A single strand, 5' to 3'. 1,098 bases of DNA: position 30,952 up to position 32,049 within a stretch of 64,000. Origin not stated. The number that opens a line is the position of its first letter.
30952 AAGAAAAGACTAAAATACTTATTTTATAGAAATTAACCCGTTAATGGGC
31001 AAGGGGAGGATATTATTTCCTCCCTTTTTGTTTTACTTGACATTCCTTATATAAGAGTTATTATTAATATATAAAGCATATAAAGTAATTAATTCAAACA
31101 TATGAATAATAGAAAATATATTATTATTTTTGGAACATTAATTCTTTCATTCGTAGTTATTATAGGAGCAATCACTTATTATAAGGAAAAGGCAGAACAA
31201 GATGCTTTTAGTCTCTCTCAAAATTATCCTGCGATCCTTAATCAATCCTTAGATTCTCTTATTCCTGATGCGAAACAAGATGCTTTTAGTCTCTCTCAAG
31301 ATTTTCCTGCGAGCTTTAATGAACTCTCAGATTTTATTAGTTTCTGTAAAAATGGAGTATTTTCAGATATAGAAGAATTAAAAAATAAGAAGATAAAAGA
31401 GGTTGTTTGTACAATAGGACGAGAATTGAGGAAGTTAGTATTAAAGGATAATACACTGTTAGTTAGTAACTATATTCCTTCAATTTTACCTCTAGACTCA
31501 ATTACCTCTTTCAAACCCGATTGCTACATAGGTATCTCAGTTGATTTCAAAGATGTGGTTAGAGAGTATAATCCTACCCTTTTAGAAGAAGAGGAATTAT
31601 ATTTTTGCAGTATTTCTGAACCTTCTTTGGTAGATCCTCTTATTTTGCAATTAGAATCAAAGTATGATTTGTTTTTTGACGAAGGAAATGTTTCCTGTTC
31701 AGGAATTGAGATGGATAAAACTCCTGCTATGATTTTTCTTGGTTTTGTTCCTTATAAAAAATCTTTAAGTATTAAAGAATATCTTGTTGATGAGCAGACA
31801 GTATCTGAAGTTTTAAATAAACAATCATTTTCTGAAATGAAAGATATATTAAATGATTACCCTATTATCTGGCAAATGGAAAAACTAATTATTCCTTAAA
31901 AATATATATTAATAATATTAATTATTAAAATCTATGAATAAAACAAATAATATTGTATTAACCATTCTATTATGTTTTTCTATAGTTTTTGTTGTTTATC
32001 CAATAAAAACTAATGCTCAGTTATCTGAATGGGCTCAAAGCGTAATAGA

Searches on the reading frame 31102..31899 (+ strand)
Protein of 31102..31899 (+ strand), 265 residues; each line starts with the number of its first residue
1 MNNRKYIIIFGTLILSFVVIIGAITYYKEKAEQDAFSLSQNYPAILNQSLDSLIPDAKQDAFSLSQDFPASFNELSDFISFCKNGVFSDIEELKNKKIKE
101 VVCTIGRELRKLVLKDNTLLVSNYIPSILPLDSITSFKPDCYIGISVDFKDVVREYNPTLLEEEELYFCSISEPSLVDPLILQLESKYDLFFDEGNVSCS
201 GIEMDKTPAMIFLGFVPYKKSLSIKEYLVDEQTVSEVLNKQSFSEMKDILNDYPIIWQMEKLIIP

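Call 4: search_protein_families(library=pfam, proteins=[window:31102-31899:+], max_evalue=0.1)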
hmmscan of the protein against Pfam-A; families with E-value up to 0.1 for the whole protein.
window:31102-31899:+ (265 aa): 0 families

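Call 6: search_protein_families(library=ncbifam, proteins=[window:31102-31899:+], max_evalue=1)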
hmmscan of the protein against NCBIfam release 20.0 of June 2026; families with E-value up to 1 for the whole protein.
window:31102-31899:+ (265 aa): 0 families

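Call 43: find_homologous_proteins(query=window:31102-31899:+, max_evalue=0.001)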
Query window:31102-31899:+ (265 aa): 101 proteins with E <= 0.001 among 1406 candidates.
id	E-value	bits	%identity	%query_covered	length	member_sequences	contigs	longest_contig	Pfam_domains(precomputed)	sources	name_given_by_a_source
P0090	5.2e-101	356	66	99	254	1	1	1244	-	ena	-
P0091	1.8e-100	354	66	99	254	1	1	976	-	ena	-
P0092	5.6e-100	353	67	98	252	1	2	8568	-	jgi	-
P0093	2.1e-98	347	69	98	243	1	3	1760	-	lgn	-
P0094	1.7e-97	344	66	98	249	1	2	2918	-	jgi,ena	-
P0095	1.9e-95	338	64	98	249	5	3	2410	-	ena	-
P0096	1.5e-94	335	65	99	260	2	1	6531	-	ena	-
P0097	1.7e-94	335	100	59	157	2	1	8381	-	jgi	-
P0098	2.7e-94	334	64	98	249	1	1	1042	-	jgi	-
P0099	1.4e-93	332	63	98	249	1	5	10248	-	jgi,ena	-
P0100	1.9e-93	331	63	98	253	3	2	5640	-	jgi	-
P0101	2.8e-93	331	64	99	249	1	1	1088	-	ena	-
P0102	1.8e-92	328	60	99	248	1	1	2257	-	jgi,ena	-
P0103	2.5e-92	327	63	98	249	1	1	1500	-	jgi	-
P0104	2.8e-92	327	63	98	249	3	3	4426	-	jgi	-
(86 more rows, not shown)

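Call 51: predict_structure(alignment_id=A7)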
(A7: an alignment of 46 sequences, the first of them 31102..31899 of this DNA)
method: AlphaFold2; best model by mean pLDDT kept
length: 265 residues; sequences in the alignment: 46
mean_pLDDT: 86.2   pTM: 0.72
mean pLDDT of the five models: 86.2, 83.7, 83.2, 83.2, 82.3
residues with pLDDT >= 90: 171; 70-90: 54; 50-70: 16; < 50: 24
segments of 3 or more residues with pLDDT < 50: 37-59
pLDDT, mean of each block of 10 residues (from residue 1): 78 94 85 55 41 40 88 95 90 91 89 68 89 96 96 96 96 94 85 95 90 96 98 97 97 97 94
secondary structure, 60 per line:
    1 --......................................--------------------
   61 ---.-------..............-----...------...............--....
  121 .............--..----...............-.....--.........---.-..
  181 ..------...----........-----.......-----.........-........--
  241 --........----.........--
elements in order: H3-40 H72-85 E100-114 E117-130 E142-148 H149-156 H158-162 E165-173 H179-182 E189-191 E196-203 E209-215 E221-229 H231-238 H243-250 E255-263

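Call 80: search_protein_families(library=padloc, proteins=[window:31102-31899:+], max_evalue=0.01)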
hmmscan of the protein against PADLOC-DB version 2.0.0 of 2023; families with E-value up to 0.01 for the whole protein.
window:31102-31899:+ (265 aa): 0 families
